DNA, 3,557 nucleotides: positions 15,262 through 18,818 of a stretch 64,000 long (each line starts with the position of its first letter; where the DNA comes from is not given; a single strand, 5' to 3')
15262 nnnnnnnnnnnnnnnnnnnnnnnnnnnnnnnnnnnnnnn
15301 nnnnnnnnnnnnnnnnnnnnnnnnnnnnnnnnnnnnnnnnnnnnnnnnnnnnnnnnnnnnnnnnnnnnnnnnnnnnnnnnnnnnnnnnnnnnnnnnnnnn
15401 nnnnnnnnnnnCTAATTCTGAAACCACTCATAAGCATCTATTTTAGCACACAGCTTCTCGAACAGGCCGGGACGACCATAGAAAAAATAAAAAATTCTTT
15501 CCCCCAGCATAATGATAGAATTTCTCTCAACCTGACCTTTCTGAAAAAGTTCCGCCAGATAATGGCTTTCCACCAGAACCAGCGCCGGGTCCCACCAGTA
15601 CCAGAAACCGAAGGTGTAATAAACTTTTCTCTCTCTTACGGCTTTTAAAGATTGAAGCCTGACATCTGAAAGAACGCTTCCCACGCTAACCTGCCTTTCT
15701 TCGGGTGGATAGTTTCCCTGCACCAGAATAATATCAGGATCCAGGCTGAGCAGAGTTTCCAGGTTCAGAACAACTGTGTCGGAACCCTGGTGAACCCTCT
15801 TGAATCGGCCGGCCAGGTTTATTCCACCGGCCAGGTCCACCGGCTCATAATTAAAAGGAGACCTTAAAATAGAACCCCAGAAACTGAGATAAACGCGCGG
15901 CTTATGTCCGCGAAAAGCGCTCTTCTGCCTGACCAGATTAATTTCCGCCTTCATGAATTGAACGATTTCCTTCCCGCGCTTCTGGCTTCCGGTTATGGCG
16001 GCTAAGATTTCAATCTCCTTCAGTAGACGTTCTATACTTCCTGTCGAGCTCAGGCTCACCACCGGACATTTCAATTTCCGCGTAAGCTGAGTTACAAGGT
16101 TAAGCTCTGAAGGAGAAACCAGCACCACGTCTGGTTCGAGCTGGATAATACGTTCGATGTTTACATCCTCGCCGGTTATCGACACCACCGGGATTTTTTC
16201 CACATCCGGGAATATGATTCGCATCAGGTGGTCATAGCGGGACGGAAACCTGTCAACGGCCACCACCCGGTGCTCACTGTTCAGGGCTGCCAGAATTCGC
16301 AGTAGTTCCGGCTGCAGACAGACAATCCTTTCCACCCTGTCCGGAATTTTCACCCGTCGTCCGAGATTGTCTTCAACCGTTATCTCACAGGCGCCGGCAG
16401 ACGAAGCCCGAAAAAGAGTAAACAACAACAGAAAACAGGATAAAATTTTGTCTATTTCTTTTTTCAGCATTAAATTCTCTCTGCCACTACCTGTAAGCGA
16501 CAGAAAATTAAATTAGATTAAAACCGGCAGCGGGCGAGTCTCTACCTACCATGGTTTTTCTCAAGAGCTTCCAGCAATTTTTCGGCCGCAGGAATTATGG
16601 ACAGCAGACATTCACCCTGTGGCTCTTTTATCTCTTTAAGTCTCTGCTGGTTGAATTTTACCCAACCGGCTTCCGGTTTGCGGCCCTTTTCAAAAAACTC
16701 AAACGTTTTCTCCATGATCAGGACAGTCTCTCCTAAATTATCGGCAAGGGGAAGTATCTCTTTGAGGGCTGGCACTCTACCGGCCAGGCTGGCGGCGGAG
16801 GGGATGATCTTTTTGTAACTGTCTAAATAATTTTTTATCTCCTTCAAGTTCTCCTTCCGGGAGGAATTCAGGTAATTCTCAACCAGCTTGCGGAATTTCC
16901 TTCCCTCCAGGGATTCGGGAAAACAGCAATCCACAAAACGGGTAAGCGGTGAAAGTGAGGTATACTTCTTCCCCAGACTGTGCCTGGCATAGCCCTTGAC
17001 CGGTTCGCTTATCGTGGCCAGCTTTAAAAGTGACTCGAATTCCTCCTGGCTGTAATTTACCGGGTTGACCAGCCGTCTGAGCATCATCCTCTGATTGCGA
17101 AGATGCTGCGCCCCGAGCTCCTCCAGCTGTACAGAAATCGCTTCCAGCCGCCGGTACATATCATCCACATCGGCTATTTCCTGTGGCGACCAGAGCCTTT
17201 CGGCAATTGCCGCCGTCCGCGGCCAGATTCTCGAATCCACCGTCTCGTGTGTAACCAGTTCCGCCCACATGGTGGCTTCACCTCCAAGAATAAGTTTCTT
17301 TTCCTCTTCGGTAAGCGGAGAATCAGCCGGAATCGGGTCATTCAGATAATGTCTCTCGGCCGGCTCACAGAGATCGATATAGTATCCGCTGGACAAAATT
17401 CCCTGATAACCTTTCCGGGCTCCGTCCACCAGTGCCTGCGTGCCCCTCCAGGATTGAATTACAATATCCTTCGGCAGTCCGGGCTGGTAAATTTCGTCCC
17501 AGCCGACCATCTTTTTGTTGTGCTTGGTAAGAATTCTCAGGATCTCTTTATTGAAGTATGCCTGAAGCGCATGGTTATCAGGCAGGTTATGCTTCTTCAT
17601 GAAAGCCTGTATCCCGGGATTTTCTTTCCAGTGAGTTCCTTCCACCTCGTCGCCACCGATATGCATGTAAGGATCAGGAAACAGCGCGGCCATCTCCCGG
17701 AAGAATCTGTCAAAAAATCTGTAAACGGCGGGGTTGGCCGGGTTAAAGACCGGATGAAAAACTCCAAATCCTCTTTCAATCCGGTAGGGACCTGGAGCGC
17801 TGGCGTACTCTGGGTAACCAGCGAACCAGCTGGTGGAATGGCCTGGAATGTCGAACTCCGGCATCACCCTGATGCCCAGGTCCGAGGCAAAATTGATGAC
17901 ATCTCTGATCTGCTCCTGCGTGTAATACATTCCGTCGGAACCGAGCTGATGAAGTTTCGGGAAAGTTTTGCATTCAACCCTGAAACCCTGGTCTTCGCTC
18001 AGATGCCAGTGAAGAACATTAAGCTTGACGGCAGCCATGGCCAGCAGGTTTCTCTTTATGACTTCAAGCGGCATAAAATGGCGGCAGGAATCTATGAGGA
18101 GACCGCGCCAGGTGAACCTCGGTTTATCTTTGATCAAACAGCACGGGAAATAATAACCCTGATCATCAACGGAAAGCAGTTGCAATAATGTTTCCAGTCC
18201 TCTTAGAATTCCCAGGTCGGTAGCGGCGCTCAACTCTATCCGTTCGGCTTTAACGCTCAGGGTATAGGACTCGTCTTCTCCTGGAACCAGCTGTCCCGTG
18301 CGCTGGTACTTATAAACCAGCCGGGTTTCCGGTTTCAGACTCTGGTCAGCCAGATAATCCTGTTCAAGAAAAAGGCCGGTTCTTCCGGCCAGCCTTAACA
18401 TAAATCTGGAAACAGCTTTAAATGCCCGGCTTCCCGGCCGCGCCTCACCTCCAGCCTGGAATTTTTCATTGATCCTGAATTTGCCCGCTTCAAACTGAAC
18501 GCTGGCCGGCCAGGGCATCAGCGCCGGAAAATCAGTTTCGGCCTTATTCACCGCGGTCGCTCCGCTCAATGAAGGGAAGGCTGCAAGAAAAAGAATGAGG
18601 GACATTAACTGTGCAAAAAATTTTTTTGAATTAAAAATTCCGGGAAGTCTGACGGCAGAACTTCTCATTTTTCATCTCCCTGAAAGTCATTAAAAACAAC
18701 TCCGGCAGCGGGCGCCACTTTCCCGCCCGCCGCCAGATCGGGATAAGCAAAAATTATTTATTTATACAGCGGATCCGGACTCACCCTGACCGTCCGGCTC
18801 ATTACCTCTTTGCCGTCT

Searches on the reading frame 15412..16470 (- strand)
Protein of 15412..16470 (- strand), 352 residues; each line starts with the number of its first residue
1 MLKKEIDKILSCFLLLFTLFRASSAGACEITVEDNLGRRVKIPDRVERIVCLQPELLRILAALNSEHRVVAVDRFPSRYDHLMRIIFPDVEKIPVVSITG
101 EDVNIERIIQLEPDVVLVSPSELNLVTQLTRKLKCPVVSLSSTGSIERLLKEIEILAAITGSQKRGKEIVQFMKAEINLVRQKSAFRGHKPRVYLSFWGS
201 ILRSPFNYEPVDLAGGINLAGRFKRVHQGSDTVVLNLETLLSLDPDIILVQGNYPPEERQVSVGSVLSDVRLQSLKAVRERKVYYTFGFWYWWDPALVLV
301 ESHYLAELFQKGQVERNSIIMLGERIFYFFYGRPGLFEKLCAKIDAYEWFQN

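Call 61: search_protein_families(library=pfam, proteins=[window:15412-16470:-], max_evalue=0.0001)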
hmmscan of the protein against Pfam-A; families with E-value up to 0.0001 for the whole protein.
window:15412-16470:- (352 aa): 1 family
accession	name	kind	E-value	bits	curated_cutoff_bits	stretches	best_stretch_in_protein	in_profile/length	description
PF01497.23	Peripla_BP_2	-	5.7e-26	91.8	27.5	1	49-286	1-231/235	Periplasmic binding protein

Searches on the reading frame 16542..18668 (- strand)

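Call 61: search_protein_families(library=pfam, proteins=[window:16542-18668:-], max_evalue=0.0001)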
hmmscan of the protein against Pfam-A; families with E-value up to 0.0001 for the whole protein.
window:16542-18668:- (708 aa): 3 families
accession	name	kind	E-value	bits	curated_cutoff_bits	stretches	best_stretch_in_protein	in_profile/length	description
PF00728.28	Glyco_hydro_20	-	4.2e-92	309.6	22.3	1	185-495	1-347/348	Glycosyl hydrolase family 20, catalytic domain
PF14845.11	Glycohydro_20b2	-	2.3e-10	41.7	27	1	116-164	79-130/130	beta-acetyl hexosaminidase like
PF02838.20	Glyco_hydro_20b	-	1.1e-09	39.5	26.1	1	48-181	2-123/124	Glycosyl hydrolase family 20, domain 2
